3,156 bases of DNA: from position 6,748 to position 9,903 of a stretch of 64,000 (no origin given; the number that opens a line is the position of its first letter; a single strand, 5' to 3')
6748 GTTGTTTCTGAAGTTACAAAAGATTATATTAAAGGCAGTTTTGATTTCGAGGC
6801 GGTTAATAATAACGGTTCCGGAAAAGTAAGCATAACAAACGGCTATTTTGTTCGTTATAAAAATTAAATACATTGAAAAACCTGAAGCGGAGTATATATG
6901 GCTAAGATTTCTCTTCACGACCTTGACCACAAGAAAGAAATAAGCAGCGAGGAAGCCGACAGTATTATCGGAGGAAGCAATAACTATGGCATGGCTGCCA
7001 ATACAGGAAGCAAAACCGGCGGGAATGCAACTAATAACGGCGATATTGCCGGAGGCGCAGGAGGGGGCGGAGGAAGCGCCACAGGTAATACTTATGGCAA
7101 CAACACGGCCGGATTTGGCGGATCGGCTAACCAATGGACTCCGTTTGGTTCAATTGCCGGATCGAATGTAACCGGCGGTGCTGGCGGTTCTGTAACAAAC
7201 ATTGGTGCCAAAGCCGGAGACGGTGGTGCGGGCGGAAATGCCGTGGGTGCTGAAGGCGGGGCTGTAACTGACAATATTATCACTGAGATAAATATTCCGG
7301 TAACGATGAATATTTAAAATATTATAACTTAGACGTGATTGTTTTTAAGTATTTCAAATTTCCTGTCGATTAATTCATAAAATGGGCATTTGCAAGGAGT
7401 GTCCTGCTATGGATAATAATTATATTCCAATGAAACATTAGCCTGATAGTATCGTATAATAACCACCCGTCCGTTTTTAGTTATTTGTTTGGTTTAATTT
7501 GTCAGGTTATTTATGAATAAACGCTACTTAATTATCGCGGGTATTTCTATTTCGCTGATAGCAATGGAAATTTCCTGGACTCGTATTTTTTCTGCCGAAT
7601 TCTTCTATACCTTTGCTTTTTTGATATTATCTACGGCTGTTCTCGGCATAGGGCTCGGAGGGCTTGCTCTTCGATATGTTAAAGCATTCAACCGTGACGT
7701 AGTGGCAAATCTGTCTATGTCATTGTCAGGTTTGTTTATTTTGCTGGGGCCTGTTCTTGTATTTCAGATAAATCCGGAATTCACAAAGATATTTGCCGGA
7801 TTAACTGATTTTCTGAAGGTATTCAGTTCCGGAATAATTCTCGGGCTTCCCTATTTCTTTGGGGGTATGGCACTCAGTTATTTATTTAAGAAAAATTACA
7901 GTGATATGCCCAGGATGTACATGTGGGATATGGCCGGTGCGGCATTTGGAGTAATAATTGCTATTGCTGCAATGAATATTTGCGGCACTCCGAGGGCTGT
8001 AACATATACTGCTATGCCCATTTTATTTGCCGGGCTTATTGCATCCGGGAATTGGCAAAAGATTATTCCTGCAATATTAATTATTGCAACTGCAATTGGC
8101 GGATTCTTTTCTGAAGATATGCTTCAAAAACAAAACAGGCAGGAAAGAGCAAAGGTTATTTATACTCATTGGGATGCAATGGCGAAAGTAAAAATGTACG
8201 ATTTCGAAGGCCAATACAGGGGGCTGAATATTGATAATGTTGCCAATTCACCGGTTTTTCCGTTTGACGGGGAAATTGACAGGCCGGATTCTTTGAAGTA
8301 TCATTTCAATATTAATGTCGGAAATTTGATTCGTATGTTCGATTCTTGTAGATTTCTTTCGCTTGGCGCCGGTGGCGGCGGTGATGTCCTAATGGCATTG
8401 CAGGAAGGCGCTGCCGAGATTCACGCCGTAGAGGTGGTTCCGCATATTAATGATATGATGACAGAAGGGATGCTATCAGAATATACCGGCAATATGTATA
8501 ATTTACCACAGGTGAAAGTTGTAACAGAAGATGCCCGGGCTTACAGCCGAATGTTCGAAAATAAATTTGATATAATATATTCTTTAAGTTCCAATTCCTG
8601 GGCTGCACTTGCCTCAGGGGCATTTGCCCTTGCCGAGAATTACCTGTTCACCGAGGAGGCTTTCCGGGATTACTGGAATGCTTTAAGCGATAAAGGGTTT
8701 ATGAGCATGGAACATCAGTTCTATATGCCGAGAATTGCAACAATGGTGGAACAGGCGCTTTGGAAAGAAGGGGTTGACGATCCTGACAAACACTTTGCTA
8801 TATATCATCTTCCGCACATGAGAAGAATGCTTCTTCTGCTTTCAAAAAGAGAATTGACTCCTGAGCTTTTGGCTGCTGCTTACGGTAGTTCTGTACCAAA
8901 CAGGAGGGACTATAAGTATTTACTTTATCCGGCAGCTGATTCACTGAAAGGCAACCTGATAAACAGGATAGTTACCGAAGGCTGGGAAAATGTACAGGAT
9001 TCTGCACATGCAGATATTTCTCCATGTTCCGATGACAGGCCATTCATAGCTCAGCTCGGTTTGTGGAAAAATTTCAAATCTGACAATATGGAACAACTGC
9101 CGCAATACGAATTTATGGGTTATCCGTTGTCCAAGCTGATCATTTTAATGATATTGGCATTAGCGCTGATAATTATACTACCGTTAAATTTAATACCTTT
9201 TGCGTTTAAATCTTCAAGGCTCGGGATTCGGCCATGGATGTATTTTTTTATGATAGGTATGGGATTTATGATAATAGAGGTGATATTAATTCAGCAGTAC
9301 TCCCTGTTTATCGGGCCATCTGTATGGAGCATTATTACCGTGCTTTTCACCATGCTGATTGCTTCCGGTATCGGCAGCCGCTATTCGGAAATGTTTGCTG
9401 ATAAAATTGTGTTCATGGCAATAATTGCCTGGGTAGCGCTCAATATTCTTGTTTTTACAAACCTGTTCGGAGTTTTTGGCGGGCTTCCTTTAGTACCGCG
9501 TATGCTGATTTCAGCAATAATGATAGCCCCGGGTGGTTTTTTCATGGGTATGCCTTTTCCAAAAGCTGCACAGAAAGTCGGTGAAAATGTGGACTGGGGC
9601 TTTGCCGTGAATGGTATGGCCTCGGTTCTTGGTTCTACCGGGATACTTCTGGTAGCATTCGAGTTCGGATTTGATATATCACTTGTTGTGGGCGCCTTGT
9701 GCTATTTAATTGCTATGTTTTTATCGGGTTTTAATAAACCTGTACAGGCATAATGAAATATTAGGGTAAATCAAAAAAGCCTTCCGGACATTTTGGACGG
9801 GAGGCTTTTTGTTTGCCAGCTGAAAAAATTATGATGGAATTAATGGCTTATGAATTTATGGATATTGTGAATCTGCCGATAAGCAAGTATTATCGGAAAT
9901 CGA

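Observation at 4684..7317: Candidate novel bacteriocin/RiPP-like locus: two large glycine-rich double-glycine-leader peptides, a lipoprotein between them and an unknown partner gene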

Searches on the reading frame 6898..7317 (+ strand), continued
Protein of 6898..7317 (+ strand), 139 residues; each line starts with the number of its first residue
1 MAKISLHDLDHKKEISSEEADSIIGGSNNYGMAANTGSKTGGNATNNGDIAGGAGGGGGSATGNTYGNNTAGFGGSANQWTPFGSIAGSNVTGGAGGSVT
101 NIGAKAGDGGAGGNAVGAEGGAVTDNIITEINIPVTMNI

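Call 56: search_solved_structures(query=P0016, max_evalue=1, show_alignments=2)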
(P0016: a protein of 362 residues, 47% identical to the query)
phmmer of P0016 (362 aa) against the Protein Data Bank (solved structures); distinct sequences matched with E-value up to 1: 4.
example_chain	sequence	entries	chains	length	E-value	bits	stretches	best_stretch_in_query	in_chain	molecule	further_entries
7drm_A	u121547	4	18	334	6.3e-15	58.2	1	12-286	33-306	ATP-grasp domain-containing protein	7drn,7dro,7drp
7mgv_A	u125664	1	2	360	0.017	17.3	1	145-295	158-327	CdnC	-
3bt7_A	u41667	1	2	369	0.05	15.8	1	202-313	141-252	tRNA (uracil-5-)-methyltransferase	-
5ig9_A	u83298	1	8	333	0.089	14.9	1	195-298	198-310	ATP grasp ligase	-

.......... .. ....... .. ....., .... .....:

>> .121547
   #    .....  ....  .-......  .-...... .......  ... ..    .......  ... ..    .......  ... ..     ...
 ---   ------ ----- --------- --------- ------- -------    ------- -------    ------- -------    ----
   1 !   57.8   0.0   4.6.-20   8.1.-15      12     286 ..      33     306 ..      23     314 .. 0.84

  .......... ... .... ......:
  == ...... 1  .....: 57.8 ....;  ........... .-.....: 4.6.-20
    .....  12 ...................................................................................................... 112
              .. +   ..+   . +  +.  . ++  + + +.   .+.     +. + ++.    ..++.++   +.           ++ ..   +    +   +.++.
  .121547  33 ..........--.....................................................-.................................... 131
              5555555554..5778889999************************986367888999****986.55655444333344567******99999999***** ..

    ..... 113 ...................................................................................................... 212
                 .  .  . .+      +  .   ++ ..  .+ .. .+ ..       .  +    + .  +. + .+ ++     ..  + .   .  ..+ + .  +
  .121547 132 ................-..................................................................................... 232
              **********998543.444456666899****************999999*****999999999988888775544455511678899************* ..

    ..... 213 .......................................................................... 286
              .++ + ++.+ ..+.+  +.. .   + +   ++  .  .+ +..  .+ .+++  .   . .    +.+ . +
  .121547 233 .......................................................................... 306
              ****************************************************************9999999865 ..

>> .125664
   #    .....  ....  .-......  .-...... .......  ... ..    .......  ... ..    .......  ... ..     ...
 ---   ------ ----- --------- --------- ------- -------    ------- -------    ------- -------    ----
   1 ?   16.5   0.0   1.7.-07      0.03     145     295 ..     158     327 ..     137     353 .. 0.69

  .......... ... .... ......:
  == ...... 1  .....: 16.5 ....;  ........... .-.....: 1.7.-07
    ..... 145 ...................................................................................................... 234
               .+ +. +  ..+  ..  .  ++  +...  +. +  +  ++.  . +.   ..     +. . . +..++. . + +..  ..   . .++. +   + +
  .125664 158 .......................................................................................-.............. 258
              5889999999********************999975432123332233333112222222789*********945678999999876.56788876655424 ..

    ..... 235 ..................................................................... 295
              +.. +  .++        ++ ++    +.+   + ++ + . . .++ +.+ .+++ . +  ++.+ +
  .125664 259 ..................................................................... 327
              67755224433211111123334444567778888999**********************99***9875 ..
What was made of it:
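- Closest known: Group 21 graspetides. Different: The DFR motif reads DSR (call 56).
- The best solved relatives of the ATP-grasp are graspetide synthetases: PsnB (E 6e-15), CdnC and MdnC (call 56).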

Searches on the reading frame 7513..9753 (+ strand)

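Call 3: search_protein_families(library=pfam, proteins=[window:7513-9753:+], max_evalue=1)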
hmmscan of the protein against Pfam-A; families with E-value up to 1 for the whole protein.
window:7513-9753:+ (746 aa): 1 family
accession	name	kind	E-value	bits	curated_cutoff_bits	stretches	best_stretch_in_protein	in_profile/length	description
PF01564.23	Spermine_synth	-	0.0086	16.1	22.9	1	292-400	32-131/186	Spermine/spermidine synthase domain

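Call 4: search_protein_families(library=ncbifam, proteins=[window:7513-9753:+], max_evalue=1)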
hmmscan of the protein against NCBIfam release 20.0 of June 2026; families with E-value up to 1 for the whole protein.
window:7513-9753:+ (746 aa): 4 families
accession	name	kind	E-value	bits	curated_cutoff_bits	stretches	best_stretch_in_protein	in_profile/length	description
NF002010.0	PRK00811.1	equivalog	8.7e-05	21.9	260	1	263-404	64-196/287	polyamine aminopropyltransferase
NF002956.0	PRK03612.1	equivalog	0.0023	16.4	472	2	277-355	299-379/522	polyamine aminopropyltransferase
TIGR00417.1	speE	equivalog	0.014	14.6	249.55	1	280-403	75-188/271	spermidine synthase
NF041745.1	RdrD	equivalog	0.22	11.4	230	1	516-620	52-159/227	antiviral RADAR system accessory protein RdrD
